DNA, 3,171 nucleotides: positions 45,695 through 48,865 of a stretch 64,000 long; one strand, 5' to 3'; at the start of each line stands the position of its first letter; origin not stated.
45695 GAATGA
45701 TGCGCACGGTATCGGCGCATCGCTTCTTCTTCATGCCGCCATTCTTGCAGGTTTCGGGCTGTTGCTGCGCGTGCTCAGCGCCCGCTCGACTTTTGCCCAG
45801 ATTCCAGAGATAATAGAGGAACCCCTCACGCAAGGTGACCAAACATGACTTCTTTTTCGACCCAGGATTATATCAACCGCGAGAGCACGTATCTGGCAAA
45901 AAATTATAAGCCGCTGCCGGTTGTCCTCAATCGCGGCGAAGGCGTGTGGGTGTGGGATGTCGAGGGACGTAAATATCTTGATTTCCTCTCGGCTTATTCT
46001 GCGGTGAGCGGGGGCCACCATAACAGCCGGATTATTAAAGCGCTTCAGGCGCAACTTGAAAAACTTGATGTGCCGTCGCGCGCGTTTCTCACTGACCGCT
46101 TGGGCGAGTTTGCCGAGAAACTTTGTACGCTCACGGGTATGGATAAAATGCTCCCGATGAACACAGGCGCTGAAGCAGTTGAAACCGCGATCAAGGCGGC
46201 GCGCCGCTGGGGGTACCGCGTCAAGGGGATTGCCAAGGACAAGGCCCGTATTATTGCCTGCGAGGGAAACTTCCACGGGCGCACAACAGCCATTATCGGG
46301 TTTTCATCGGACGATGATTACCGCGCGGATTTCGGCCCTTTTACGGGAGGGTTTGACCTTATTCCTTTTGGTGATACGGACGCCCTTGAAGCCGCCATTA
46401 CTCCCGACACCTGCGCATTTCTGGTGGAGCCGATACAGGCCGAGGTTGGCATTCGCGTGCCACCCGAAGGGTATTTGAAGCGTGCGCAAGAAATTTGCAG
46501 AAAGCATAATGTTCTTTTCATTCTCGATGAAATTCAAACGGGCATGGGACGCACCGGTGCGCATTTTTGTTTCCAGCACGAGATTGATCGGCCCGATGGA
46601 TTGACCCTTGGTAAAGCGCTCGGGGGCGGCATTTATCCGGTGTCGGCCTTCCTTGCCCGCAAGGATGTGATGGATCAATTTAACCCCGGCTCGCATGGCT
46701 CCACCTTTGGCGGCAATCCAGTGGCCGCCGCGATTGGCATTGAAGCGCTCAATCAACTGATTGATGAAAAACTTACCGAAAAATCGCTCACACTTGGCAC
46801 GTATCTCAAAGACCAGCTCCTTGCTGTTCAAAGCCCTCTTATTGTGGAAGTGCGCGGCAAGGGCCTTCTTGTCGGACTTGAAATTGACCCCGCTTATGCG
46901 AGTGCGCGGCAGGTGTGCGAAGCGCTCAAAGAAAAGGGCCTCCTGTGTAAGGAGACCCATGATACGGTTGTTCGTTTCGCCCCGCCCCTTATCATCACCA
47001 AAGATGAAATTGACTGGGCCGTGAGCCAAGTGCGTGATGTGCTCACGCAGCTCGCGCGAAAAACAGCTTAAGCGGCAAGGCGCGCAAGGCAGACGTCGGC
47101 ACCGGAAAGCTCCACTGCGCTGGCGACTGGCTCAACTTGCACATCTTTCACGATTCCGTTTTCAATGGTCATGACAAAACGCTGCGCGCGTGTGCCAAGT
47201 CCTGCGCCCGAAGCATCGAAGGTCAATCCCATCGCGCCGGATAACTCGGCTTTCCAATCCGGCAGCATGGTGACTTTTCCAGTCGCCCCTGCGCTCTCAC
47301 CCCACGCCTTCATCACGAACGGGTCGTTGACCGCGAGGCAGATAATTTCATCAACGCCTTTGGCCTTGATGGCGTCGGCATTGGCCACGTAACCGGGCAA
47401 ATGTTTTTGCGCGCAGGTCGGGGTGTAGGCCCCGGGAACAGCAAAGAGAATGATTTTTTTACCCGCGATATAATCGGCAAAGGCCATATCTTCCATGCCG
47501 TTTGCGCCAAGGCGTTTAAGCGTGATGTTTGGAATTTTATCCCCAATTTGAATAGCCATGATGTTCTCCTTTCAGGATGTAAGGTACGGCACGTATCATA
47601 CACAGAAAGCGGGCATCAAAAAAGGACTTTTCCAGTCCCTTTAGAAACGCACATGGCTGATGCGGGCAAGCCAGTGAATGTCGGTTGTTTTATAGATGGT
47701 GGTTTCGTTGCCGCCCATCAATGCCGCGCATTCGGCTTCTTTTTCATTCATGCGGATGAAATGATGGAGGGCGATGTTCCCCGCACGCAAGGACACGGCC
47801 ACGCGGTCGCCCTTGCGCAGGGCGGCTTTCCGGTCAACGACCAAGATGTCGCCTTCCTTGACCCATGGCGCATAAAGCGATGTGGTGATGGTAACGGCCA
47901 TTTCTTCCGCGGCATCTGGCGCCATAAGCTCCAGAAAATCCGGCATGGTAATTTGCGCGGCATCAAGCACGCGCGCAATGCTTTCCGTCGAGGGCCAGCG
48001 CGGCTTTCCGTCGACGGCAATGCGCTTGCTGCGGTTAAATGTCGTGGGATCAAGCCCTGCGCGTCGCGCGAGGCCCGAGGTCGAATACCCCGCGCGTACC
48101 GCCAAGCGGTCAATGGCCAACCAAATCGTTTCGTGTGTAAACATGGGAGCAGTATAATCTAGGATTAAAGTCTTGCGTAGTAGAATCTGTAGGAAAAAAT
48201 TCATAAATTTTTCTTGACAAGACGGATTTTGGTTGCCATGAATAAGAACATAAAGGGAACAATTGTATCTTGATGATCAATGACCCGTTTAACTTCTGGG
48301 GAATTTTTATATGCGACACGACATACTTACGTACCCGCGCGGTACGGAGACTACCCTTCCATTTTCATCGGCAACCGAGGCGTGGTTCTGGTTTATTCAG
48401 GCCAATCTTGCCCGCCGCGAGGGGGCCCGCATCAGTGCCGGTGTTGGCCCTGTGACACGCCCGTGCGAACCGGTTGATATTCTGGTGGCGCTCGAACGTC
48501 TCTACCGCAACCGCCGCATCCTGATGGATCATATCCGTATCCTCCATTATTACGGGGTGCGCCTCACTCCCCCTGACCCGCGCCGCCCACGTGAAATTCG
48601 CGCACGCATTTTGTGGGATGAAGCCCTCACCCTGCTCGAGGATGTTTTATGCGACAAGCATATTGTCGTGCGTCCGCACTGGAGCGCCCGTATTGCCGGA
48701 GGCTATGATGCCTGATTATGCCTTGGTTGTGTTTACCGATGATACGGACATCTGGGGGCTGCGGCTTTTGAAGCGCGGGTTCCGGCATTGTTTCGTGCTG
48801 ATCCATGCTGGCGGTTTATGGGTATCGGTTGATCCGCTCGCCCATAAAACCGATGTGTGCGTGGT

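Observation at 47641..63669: Self-contained podovirus-type head-tail-lysis locus with no integration or replication genes: candidate GTA-like system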

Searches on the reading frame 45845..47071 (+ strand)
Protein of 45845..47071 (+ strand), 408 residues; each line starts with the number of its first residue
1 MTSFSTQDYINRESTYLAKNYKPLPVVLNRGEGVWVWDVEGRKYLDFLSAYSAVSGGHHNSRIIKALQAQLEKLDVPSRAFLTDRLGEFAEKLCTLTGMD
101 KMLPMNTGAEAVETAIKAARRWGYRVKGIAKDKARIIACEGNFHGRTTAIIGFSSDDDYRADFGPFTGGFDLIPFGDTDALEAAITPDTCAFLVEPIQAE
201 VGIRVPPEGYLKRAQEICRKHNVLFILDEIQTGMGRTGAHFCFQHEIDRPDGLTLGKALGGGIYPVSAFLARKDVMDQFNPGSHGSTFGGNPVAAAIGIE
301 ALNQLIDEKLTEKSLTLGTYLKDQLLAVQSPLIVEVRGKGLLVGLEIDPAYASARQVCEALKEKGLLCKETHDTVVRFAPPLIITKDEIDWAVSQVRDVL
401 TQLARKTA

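Call 67: find_encoding_contigs(protein=window:45845-47071:+, flank=10000, max_places=10)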
Protein window:45845-47071:+ (408 aa): 2 contigs read that carry it; 1 place shown.
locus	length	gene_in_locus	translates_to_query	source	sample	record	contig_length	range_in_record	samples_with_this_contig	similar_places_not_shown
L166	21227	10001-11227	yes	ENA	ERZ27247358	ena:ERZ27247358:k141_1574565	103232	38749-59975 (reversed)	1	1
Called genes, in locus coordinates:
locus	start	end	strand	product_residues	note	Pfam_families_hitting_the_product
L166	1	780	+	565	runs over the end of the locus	PF08269:dCache_2, PF17200:sCache_2, PF00672:HAMP, PF00015:MCPsignal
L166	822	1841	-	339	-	PF00670:AdoHcyase_NAD (weak), PF07991:KARI_N, PF01450:KARI_C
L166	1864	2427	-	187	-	PF01842:ACT, PF22629:ACT_AHAS_ss, PF13710:ACT_5 (weak), PF10369:ALS_ss_C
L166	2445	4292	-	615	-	PF02776:TPP_enzyme_N, PF00205:TPP_enzyme_M, PF02775:TPP_enzyme_C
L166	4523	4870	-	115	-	-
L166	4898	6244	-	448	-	PF00919:UPF0004, PF04055:Radical_SAM, PF18693:TRAM_2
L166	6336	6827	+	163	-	-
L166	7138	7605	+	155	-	PF00583:Acetyltransf_1, PF13673:Acetyltransf_10, PF13508:Acetyltransf_7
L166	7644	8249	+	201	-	PF13302:Acetyltransf_3, PF00583:Acetyltransf_1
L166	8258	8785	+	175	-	PF13302:Acetyltransf_3, PF00583:Acetyltransf_1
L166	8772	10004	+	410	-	PF07690:MFS_1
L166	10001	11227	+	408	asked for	PF00202:Aminotran_3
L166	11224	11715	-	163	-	PF00578:AhpC-TSA, PF08534:Redoxin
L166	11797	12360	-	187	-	-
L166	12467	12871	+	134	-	-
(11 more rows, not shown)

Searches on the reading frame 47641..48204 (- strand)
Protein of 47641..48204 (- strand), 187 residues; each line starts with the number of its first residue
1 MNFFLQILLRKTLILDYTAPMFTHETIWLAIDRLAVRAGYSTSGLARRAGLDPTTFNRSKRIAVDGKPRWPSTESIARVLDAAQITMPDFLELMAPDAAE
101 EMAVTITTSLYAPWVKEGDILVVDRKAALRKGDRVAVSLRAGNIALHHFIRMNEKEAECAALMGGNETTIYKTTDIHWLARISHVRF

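Call 5: search_protein_families(library=pfam, proteins=[window:47641-48204:-], max_evalue=0.01)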
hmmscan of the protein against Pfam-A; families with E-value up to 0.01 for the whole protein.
window:47641-48204:- (187 aa): 2 families
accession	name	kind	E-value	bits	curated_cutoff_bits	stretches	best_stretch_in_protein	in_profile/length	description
PF00717.28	Peptidase_S24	-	0.0007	19.7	23.3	1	108-156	43-88/116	Peptidase S24-like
PF13443.12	HTH_26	-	0.0044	17.7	22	1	31-94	2-61/63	Cro/C1-type HTH DNA-binding domain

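Call 7: search_protein_families(library=phrogs, proteins=[window:47641-48204:-], max_evalue=0.01)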
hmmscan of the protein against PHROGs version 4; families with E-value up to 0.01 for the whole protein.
window:47641-48204:- (187 aa): 0 families

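Call 110: search_protein_families(library=ncbifam, max_evalue=0.01, proteins=[window:47641-48144:-])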
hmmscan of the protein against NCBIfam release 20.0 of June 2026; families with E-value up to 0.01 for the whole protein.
window:47641-48144:- (167 aa): 0 families

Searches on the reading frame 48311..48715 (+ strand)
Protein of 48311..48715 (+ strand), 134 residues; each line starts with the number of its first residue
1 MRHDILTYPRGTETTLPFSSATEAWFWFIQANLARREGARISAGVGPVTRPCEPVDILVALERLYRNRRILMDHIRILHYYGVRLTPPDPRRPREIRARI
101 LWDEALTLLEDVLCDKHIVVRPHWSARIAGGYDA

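Call 5: search_protein_families(library=pfam, proteins=[window:48311-48715:+], max_evalue=0.01)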
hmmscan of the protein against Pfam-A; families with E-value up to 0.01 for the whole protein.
window:48311-48715:+ (134 aa): 0 families

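Call 7: search_protein_families(library=phrogs, proteins=[window:48311-48715:+], max_evalue=0.01)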
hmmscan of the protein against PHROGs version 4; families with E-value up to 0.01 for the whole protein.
window:48311-48715:+ (134 aa): 0 families

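Call 46: find_homologous_proteins(query=window:48311-48715:+, max_evalue=0.001)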
Query window:48311-48715:+ (134 aa): 54 proteins with E <= 0.001 among 83 candidates.
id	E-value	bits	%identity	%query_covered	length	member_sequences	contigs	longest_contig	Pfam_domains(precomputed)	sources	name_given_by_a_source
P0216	2.1e-86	305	100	100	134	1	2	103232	-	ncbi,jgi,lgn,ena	ncbi:MAG: hypothetical protein WC043_10740 [Pseudobdellovibrionaceae bacterium]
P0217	4.5e-55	204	71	97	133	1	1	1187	-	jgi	-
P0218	4.9e-46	174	62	93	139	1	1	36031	-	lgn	-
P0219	4.4e-45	171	64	93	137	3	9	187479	-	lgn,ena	-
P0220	2.3e-44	169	69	86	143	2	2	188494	-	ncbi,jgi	jgi:hypothetical protein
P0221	4.2e-44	168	65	86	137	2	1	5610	-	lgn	-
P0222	4.6e-44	168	69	81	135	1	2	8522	-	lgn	-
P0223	1.0e-43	167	67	84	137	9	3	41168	-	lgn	-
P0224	1.4e-43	166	66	87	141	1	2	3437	-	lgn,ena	-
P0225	3.1e-43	165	61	96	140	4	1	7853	-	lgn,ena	-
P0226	3.5e-43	165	65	84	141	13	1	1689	-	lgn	-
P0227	3.7e-43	165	67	82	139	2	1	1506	-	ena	-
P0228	6.7e-43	164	64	85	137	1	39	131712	-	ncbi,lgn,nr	ncbi:MAG: hypothetical protein JNL76_03375 [Alphaproteobacteria bacterium]|nr:hypothetical protein [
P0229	8.7e-43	164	67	84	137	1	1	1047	-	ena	-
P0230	1.0e-42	164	64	84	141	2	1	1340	-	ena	-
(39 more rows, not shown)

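Call 54: predict_structure(alignment_id=A2)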
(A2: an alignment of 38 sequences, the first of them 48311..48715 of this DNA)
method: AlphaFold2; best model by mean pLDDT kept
length: 134 residues; sequences in the alignment: 38
mean_pLDDT: 82.2   pTM: 0.73
mean pLDDT of the five models: 82.2, 81.1, 81.1, 78.7, 78.6
residues with pLDDT >= 90: 84; 70-90: 16; 50-70: 13; < 50: 21
segments of 3 or more residues with pLDDT < 50: 1-12, 126-134
pLDDT, mean of each block of 10 residues (from residue 1): 41 74 95 87 68 92 97 98 96 96 97 93 53 39
secondary structure, 60 per line:
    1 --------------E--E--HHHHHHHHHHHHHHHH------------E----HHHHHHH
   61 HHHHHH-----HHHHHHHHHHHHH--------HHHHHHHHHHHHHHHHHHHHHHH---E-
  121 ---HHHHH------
elements in order: H21-36 H54-66 H72-84 H93-115 H124-128

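Call 57: fold_search(model_id=the predicted structure, library=pdb)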
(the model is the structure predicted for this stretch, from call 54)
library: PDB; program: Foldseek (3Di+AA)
matches with E <= 10: 49; with E <= 0.001: 0
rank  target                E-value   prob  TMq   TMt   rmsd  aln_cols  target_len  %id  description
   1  2hgk_MODEL_1_A        1.5e+00  0.07  0.20  0.22  11.4       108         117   16  Solution NMR Structure of protein YqcC from E. coli: Northeast Structural Genomics Consortium target ER225 (released 2007-06-05)
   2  2huj                  2.2e+00  0.11  0.30  0.32  10.4       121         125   14  Crystal structure of a protein of uknown function (NP_471338.1) from Listeria innocua at 1.74 A resolution (released 2006-08-08)
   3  5gj7_A                3.4e+00  0.05  0.21  0.10  10.7        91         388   13  putative Acyl-CoA dehydrogenase (released 2017-07-05)
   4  6tv0_A                3.6e+00  0.03  0.15  0.13  13.9       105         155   17  Serratia spp. cyanase hydratase (released 2021-01-27)
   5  3rkh_A                3.8e+00  0.06  0.24  0.09   9.5       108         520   17  Structure of the Thioalkalivibrio nitratireducens cytochrome c nitrite reductase in a complex with nitrite (full occup (released 2011-06-15)
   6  7s0r_A                4.0e+00  0.06  0.22  0.31  10.0       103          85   13  Crystal Structure of a Complement Factor H-binding Fragment within the B75KN Region of the Group B Streptococcus Beta  (released 2021-12-15)
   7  2fp2_A                4.0e+00  0.03  0.19  0.17  14.0       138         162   12  Secreted Chorismate Mutase from Mycobacterium tuberculosis (released 2006-03-28)
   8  4apa_A                4.0e+00  0.02  0.18  0.07  13.5       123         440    7  Crystal structure of Mycobacterium tuberculosis fumarase (Rv1098c) S318A in apo form (released 2012-04-25)
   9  3umg_H                4.8e+00  0.04  0.19  0.12  10.2        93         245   11  Crystal Structure of the Defluorinating L-2-Haloacid Dehalogenase Rha0230 (released 2012-11-14)
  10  8dps_B                4.8e+00  0.03  0.22  0.18  13.0       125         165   15  The structure of the interleukin 11 signalling complex, truncated gp130 (released 2023-11-29)
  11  3i76_B                5.1e+00  0.04  0.21  0.14  13.1       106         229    8  The crystal structure of the orthorhombic form of the putative HAD-hydrolase YfnB from Bacillus subtilis bound to magn (released 2009-07-21)
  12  5f91_A                5.1e+00  0.02  0.18  0.08  13.5       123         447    7  Fumarate hydratase of Mycobacterium tuberculosis in complex with formate and allosteric modulator (N-(5-(azepan-1-ylsu (released 2016-06-22)
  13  7yse_D                5.1e+00  0.02  0.19  0.06  13.5       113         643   19  Crystal structure of E. coli heterotetrameric GlyRS in complex with tRNA (released 2023-02-01)
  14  6xxq_A                5.5e+00  0.07  0.24  0.15   8.4        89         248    8  Crystal structure of spectinomycin adenyltransferase AAD(9) from Enterococcus faecialis with ATP and spectinomycin (released 2020-04-15)
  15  4apa_B                5.5e+00  0.02  0.18  0.08  13.5       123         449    7  Crystal structure of Mycobacterium tuberculosis fumarase (Rv1098c) S318A in apo form (released 2012-04-25)
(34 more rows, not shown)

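Call 110: search_protein_families(library=ncbifam, max_evalue=0.01, proteins=[window:48311-48715:+])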
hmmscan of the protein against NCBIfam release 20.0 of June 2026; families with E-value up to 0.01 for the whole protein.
window:48311-48715:+ (134 aa): 0 families
